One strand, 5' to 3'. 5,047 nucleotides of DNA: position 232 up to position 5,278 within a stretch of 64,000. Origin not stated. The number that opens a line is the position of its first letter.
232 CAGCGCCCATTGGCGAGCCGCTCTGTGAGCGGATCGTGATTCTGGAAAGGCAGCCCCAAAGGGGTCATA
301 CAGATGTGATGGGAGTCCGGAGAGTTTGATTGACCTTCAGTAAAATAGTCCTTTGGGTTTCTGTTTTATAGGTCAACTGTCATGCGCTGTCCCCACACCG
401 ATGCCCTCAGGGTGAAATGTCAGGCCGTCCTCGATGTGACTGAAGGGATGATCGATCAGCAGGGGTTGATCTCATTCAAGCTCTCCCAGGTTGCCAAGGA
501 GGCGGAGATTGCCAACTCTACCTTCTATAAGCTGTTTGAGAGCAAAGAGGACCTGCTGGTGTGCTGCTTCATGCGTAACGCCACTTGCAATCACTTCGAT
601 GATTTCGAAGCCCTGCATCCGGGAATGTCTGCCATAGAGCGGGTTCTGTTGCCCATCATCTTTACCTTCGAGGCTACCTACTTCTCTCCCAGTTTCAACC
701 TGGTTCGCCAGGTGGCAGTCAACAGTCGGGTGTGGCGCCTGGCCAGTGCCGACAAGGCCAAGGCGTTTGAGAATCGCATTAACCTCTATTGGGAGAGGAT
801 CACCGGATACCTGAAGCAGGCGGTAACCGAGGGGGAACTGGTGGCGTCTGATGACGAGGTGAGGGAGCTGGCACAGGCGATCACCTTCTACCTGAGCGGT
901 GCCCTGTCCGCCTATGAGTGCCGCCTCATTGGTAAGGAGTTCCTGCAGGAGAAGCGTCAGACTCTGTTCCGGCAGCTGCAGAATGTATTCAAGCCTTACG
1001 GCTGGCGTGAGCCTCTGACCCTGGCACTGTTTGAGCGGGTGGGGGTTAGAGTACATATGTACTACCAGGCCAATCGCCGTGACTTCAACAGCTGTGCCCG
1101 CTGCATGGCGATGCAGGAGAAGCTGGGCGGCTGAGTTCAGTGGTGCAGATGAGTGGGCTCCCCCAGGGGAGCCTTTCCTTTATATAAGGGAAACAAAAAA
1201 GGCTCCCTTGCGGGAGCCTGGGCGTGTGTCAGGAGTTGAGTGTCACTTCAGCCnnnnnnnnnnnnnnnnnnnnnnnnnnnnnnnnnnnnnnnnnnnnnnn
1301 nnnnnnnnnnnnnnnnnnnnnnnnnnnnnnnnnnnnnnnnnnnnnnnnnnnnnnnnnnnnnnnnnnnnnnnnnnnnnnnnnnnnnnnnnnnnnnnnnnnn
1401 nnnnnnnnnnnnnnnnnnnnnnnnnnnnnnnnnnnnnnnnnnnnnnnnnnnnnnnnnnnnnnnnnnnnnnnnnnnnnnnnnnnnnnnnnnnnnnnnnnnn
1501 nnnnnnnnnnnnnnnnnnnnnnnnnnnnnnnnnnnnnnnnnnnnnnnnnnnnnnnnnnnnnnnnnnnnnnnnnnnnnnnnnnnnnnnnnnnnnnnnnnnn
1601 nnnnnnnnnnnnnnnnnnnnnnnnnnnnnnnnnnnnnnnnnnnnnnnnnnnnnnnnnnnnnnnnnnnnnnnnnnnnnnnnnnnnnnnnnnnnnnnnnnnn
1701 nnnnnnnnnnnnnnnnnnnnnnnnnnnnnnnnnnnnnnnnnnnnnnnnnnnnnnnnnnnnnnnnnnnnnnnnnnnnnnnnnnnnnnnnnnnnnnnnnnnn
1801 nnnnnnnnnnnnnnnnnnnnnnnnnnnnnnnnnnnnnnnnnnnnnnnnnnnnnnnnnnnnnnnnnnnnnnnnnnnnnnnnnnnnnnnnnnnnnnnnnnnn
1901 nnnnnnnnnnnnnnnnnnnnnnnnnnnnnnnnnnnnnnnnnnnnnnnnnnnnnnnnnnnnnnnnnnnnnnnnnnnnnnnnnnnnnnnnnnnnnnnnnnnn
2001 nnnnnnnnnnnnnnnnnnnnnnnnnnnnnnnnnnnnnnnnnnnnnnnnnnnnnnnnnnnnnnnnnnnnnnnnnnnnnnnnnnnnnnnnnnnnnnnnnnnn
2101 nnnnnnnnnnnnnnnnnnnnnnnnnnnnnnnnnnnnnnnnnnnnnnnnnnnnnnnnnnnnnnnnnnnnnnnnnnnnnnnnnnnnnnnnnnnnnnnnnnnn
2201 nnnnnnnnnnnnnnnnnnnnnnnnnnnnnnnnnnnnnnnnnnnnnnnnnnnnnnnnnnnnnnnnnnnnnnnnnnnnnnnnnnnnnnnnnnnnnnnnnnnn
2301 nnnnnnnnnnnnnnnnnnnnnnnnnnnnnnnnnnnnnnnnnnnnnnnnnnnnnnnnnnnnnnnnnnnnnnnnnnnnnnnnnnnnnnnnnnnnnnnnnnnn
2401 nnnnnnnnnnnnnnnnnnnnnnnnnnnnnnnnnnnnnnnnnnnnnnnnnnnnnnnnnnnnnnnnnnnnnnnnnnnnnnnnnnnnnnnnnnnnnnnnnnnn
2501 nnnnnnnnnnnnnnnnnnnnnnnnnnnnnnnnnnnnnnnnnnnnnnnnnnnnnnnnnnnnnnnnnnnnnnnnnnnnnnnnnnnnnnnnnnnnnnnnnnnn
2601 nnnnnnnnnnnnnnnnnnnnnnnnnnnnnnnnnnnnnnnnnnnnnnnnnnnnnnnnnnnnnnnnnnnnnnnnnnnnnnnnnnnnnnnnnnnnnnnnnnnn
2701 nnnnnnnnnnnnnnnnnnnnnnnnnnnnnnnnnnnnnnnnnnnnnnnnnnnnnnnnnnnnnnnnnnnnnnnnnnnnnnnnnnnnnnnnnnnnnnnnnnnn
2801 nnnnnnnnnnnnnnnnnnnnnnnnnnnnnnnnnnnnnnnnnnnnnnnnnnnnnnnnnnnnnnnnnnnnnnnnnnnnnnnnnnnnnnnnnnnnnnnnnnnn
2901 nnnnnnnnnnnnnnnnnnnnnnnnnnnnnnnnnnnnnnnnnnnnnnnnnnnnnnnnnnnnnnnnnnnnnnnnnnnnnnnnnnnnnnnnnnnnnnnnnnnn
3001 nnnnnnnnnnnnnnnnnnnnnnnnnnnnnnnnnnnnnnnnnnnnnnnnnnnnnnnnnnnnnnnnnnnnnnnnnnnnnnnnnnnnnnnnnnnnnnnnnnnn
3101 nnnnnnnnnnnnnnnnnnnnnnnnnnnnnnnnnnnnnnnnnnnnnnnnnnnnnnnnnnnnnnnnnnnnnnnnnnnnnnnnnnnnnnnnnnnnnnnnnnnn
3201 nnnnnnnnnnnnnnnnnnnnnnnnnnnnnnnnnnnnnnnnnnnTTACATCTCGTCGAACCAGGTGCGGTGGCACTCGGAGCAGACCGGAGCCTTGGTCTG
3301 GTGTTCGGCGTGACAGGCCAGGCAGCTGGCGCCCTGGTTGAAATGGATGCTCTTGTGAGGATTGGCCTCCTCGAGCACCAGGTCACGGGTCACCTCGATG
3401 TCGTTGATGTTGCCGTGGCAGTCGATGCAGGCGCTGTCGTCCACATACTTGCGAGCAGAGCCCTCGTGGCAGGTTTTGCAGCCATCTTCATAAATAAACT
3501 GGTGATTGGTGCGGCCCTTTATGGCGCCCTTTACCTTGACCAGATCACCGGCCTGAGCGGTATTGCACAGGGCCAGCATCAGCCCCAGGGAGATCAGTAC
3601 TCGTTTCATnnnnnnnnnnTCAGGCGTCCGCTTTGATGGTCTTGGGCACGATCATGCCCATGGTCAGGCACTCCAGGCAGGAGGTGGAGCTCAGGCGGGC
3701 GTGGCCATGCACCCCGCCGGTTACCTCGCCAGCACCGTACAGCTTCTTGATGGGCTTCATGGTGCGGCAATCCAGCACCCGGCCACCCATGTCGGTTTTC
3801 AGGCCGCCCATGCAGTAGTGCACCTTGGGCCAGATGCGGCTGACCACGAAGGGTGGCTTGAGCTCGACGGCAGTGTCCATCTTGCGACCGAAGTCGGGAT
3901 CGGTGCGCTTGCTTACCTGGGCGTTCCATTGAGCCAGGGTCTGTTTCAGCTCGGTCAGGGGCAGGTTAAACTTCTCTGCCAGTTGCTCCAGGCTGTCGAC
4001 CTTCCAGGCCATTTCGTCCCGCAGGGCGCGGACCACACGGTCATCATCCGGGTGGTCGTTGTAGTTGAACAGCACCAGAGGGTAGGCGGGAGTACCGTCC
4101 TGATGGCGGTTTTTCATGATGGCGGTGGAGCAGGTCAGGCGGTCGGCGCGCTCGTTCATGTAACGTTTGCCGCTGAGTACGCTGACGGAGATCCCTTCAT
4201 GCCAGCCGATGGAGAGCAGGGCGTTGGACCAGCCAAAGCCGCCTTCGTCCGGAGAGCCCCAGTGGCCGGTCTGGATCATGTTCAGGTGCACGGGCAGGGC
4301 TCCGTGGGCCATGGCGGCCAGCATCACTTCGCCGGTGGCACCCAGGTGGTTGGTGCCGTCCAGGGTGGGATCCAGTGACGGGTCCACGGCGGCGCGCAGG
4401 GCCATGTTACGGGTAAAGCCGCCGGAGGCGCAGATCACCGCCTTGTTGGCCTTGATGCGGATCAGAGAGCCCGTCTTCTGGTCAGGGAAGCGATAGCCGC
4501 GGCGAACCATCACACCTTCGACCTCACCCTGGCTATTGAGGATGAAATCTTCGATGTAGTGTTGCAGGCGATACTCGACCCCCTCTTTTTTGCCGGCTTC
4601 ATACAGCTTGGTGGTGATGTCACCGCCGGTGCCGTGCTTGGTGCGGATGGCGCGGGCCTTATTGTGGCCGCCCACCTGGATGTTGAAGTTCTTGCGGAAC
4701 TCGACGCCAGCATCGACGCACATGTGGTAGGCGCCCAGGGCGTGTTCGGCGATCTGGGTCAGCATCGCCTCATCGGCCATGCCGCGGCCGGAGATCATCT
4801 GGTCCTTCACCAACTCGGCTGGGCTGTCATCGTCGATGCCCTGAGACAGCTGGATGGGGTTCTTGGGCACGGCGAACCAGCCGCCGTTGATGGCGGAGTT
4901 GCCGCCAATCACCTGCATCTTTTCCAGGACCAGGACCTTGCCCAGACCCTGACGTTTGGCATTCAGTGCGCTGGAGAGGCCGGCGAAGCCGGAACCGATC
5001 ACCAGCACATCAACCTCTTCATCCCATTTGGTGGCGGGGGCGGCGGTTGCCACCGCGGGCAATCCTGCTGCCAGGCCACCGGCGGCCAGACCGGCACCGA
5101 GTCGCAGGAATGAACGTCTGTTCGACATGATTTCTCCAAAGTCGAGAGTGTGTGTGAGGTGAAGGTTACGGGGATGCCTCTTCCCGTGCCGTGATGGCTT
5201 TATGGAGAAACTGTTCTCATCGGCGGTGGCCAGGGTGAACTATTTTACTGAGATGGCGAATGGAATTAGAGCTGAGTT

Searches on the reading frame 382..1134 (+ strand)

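Call 4: search_protein_families(library=pfam, proteins=[window:382-1134:+], max_evalue=0.1)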
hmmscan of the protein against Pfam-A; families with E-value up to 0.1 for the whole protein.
window:382-1134:+ (250 aa): 2 families
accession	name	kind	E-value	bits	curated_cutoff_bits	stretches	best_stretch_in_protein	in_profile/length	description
PF00440.29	TetR_N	-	2.6e-07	30.7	24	1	17-59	2-44/47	Bacterial regulatory proteins, tetR family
PF13972.11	TetR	-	0.051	13.8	25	1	129-206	58-135/144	Bacterial transcriptional repressor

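Call 5: search_protein_families(library=ncbifam, proteins=[window:382-1134:+], max_evalue=0.1)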
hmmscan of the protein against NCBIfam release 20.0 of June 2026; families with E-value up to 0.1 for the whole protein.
window:382-1134:+ (250 aa): 14 families
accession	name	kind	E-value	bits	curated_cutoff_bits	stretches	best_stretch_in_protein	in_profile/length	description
NF053878.1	FATransRegFadRBac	equivalog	2.8e-08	33.8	200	1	12-153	4-140/190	fatty acid metabolism transcriptional regulator FadR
NF033703.1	transcr_KstR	equivalog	3.6e-05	23.4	280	1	8-89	4-85/185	cholesterol catabolism transcriptional regulator KstR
NF001978.0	PRK00767.1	equivalog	0.00042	20.1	118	1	9-66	7-63/197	transcriptional regulator BetI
NF058643.1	TranRegCurRPseudo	equivalog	0.0011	18.6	300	1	14-87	10-84/193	TetR family transcriptional repressor CurR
TIGR03384.1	betaine_BetI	equivalog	0.0015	18.3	201.3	1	11-101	8-98/189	choline-binding transcriptional repressor BetI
TIGR02366.1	DHAK_reg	equivalog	0.005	16.9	129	1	34-114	26-103/176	dihydroxyacetone kinase transcriptional activator DhaS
NF041196.1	ScbR_bind_reg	equivalog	0.0057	16.8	150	1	15-197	10-183/191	ScbR family autoregulator-binding transcription factor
NF011584.0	PRK15008.1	equivalog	0.0075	16.1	230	1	8-63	15-70/212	HTH-type transcriptional regulator RutR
TIGR03968.1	mycofact_TetR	equivalog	0.0076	15.8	224.9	1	23-90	21-90/190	mycofactocin system transcriptional regulator MftR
NF007949.0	PRK10668.1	equivalog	0.0087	15.6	271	1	14-80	14-82/216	multidrug efflux transporter transcriptional repressor AcrR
NF051457.1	acryl_TF_AcuR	equivalog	0.0095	15.2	247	0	17-57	23-63/204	acrylate utilization transcriptional regulator AcuR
NF008402.0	PRK11202.1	equivalog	0.019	14.7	151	1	26-58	27-59/211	HTH-type transcriptional repressor FabR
NF051852.1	efflux_TF_MtrR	exception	0.044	13.6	280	0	1-66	1-65/205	multidrug efflux system transcriptional repressor MtrR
NF011572.0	PRK14996.1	equivalog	0.056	13.3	144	1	22-113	19-106/192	TetR family transcriptional regulator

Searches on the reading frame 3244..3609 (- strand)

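Call 4: search_protein_families(library=pfam, proteins=[window:3244-3609:-], max_evalue=0.1)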
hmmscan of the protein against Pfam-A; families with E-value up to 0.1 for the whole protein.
window:3244-3609:- (121 aa): 5 families
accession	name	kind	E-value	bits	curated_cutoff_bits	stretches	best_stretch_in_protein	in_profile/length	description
PF14537.11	Cytochrom_c3_2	-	1.4e-12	48.4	25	1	43-114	8-78/79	Cytochrome c3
PF14522.11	Cytochrome_C7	-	7.7e-06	26.1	24.8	2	57-115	10-67/67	Cytochrome c7 and related cytochrome c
PF18912.6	DZR_2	-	0.0017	18.6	27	1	95-116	9-30/56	Double zinc ribbon domain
PF09699.15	Paired_CXXCH_1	-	0.01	15.9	20.6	0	36-66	1-37/41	Doubled CXXCH motif (Paired_CXXCH_1)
PF22678.1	Cytochrom_c_NrfB-like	-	0.012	16.5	27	1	61-104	1-44/89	Cytochrome c-type protein NrfB-like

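Call 5: search_protein_families(library=ncbifam, proteins=[window:3244-3609:-], max_evalue=0.1)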
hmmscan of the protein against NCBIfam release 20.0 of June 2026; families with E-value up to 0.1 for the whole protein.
window:3244-3609:- (121 aa): 11 families
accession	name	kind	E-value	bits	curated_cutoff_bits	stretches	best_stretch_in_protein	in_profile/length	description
NF047727.1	4hemeCytCCctA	equivalog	0.0011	19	180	1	34-115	30-105/109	tetraheme c-type cytochrome CctA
TIGR04257.1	nanowire_3heme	domain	0.0024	18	40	1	55-115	20-75/75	c(7)-type cytochrome triheme domain-containing protein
NF043011.1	CytC7_Geobact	equivalog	0.0032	17.9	120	1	1-66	1-72/89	cytochrome c7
NF045784.1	9HemeCytC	equivalog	0.0086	15.4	640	1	42-115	76-147/328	nine-heme cytochrome c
NF051471.1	cytcCgr1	equivalog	0.018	14.7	340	1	57-115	130-187/204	cytochrome c-type protein Cgr1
NF040971.1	cytc_ExtS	equivalog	0.023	13.9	100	1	92-115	24-47/262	selenite/tellurite reduction operon c-type cytochrome lipoprotein ExtS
TIGR04004.1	WcaM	equivalog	0.023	13.3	794.6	1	19-53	79-113/464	colanic acid biosynthesis protein WcaM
NF041553.1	CBO2463_dom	subfamily_domain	0.024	14.4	50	1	48-85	8-45/60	CBO2463/CBO2479 domain-containing protein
TIGR02349.1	DnaJ_bact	equivalog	0.024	14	377.2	1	27-114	128-207/354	molecular chaperone DnaJ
NF007517.0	PRK10123.1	equivalog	0.075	11.6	808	1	19-53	77-111/464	colanic acid biosynthesis protein WcaM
TIGR00100.1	hypA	equivalog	0.091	12.8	88.1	1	44-83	73-112/116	hydrogenase maturation nickel metallochaperone HypA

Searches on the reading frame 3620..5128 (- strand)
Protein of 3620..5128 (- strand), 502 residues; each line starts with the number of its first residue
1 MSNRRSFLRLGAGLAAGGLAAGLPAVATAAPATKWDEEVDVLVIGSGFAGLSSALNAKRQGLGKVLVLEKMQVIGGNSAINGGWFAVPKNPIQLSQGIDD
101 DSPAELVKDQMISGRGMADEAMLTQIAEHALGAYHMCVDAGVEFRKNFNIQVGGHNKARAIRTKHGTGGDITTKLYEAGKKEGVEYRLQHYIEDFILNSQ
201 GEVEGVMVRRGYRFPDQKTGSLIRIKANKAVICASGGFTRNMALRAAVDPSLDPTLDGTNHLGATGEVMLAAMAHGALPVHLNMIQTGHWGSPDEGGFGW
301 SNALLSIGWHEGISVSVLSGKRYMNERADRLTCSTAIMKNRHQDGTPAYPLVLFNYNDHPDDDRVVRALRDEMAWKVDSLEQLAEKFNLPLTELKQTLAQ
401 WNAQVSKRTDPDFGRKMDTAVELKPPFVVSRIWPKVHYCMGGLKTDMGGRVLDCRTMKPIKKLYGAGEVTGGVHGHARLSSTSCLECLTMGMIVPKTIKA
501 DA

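Call 4: search_protein_families(library=pfam, proteins=[window:3620-5128:-], max_evalue=0.1)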
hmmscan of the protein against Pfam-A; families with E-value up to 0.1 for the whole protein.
window:3620-5128:- (502 aa): 11 families
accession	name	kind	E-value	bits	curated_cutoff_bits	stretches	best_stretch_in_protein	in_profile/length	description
PF00890.30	FAD_binding_2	-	4.8e-57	194.5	20.4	1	40-483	1-413/414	FAD binding domain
PF01266.30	DAO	-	3.5e-13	50.2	27.9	1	40-153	1-93/353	FAD dependent oxidoreductase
PF12831.13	FAD_oxidored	-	8e-08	32.4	27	1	40-112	1-74/416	FAD dependent oxidoreductase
PF13450.12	NAD_binding_8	-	6.5e-06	26.8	21.9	1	43-79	1-36/68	NAD(P)-binding Rossmann-like domain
PF03486.20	HI0933_like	-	1.6e-05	24.9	50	1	40-83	2-44/244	HI0933-like protein Rossmann domain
PF07992.20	Pyr_redox_2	-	5.3e-05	23.2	26.1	1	40-73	2-36/291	Pyridine nucleotide-disulphide oxidoreductase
PF01946.23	Thi4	-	0.00067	19.4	26.2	1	38-85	17-64/235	Thi4 family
PF01134.28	GIDA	-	0.0011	18.5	22.1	1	40-77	1-38/391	Glucose inhibited division protein A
PF13738.12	Pyr_redox_3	-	0.0032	17.2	30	1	42-73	1-32/305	Pyridine nucleotide-disulphide oxidoreductase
PF00070.33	Pyr_redox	-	0.036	15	22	0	41-72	2-32/82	Pyridine nucleotide-disulphide oxidoreductase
PF01494.25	FAD_binding_3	-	0.038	13.7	22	1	38-71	1-33/349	FAD binding domain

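Call 5: search_protein_families(library=ncbifam, proteins=[window:3620-5128:-], max_evalue=0.1)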
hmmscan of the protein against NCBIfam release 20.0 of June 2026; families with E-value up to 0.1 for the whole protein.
window:3620-5128:- (502 aa): 115 families (the best 25 are shown)
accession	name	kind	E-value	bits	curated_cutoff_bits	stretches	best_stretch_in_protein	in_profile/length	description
TIGR01813.1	flavo_cyto_c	subfamily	1.4e-156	521.7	285.45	1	40-494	1-442/444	flavocytochrome c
NF005064.0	PRK06481.1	equivalog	1.1e-54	186.1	542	1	34-491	57-492/506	flavocytochrome c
NF009478.0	PRK12844.1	equivalog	6.7e-39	133.6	789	2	162-484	203-533/559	3-ketosteroid-delta-1-dehydrogenase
NF005510.0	PRK07121.1-3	subfamily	7.2e-38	130.6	481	2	166-487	175-475/492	FAD-binding protein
NF004789.0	PRK06134.1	subfamily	1.1e-34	119.9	747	2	29-103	3-76/581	FAD-dependent oxidoreductase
NF053717.1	VnlPnlRedVprA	equivalog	7.1e-33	114.1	600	2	37-289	5-246/481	vinyl phenol reductase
NF005512.0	PRK07121.1-5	subfamily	2.5e-32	112.1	812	2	28-153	11-135/489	FAD-binding protein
TIGR00551.1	nadB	equivalog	4.3e-32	111.5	452.75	2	38-243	2-193/489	L-aspartate oxidase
NF009477.0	PRK12843.1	equivalog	9.3e-31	106.9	758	2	167-468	219-537/578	FAD-dependent oxidoreductase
NF005867.0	PRK07804.1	equivalog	1.4e-30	106.1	639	2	27-242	7-215/548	L-aspartate oxidase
NF006130.0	PRK08274.1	equivalog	2.9e-30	105.5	369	1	37-479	4-439/467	FAD-dependent tricarballylate dehydrogenase TcuA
NF005511.0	PRK07121.1-4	equivalog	1.1e-28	100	466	2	216-491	256-532/553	FAD-binding protein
NF009473.0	PRK12835.1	subfamily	3.4e-28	98.4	837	3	30-109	3-80/585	FAD-binding protein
NF005882.1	PRK07843.1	equivalog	1.1e-27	96.7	788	2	163-479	196-527/547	3-oxosteroid 1-dehydrogenase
NF005508.0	PRK07121.1-1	equivalog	1.6e-27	96.2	537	2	22-113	4-94/497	FAD-binding protein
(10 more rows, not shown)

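Call 20: search_solved_structures(query=window:3620-5128:-, max_evalue=1e-20, show_alignments=2)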
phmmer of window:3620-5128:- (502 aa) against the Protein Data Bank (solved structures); distinct sequences matched with E-value up to 1e-20: 23.
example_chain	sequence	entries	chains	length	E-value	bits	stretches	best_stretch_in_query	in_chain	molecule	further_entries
6t85_A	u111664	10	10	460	3.3e-47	164.4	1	39-494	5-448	Urocanate reductase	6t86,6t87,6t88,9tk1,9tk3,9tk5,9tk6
1d4d_A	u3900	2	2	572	3.5e-47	164.4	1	32-494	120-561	FLAVOCYTOCHROME C FUMARATE REDUCTASE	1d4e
1d4c_A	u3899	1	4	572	8.1e-47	163.1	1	32-494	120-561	FLAVOCYTOCHROME C FUMARATE REDUCTASE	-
1ksu_A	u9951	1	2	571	2.7e-41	144.9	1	29-494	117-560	flavocytochrome c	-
1qo8_A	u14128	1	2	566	9.1e-41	143.2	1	36-494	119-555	FLAVOCYTOCHROME C3 FUMARATE REDUCTASE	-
2b7r_A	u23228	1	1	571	1.3e-40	142.7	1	29-494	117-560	Fumarate reductase flavoprotein subunit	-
1qjd_A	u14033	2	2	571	1.6e-40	142.4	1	29-494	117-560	FLAVOCYTOCHROME C3 | Fumarate reductase flavoprotein subunit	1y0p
1p2e_A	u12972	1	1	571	1.6e-40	142.4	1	29-494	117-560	flavocytochrome c3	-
1p2h_A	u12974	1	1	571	1.6e-40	142.4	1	29-494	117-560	flavocytochrome c3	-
2b7s_A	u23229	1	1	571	1.7e-40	142.3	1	29-494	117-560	Fumarate reductase flavoprotein subunit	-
1e39_A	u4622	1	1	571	2.7e-40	141.7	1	29-494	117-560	FUMARATE REDUCTASE FLAVOPROTEIN SUBUNIT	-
1q9i_A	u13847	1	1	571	4e-40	141.1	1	29-494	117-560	flavocytochrome c3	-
1jry_A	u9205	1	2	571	4.3e-40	141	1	29-494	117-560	FLAVOCYTOCHROME C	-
1kss_A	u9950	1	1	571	5.7e-40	140.6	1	29-494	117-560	flavocytochrome c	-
1m64_A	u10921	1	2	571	7.4e-40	140.2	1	29-494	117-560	flavocytochrome c3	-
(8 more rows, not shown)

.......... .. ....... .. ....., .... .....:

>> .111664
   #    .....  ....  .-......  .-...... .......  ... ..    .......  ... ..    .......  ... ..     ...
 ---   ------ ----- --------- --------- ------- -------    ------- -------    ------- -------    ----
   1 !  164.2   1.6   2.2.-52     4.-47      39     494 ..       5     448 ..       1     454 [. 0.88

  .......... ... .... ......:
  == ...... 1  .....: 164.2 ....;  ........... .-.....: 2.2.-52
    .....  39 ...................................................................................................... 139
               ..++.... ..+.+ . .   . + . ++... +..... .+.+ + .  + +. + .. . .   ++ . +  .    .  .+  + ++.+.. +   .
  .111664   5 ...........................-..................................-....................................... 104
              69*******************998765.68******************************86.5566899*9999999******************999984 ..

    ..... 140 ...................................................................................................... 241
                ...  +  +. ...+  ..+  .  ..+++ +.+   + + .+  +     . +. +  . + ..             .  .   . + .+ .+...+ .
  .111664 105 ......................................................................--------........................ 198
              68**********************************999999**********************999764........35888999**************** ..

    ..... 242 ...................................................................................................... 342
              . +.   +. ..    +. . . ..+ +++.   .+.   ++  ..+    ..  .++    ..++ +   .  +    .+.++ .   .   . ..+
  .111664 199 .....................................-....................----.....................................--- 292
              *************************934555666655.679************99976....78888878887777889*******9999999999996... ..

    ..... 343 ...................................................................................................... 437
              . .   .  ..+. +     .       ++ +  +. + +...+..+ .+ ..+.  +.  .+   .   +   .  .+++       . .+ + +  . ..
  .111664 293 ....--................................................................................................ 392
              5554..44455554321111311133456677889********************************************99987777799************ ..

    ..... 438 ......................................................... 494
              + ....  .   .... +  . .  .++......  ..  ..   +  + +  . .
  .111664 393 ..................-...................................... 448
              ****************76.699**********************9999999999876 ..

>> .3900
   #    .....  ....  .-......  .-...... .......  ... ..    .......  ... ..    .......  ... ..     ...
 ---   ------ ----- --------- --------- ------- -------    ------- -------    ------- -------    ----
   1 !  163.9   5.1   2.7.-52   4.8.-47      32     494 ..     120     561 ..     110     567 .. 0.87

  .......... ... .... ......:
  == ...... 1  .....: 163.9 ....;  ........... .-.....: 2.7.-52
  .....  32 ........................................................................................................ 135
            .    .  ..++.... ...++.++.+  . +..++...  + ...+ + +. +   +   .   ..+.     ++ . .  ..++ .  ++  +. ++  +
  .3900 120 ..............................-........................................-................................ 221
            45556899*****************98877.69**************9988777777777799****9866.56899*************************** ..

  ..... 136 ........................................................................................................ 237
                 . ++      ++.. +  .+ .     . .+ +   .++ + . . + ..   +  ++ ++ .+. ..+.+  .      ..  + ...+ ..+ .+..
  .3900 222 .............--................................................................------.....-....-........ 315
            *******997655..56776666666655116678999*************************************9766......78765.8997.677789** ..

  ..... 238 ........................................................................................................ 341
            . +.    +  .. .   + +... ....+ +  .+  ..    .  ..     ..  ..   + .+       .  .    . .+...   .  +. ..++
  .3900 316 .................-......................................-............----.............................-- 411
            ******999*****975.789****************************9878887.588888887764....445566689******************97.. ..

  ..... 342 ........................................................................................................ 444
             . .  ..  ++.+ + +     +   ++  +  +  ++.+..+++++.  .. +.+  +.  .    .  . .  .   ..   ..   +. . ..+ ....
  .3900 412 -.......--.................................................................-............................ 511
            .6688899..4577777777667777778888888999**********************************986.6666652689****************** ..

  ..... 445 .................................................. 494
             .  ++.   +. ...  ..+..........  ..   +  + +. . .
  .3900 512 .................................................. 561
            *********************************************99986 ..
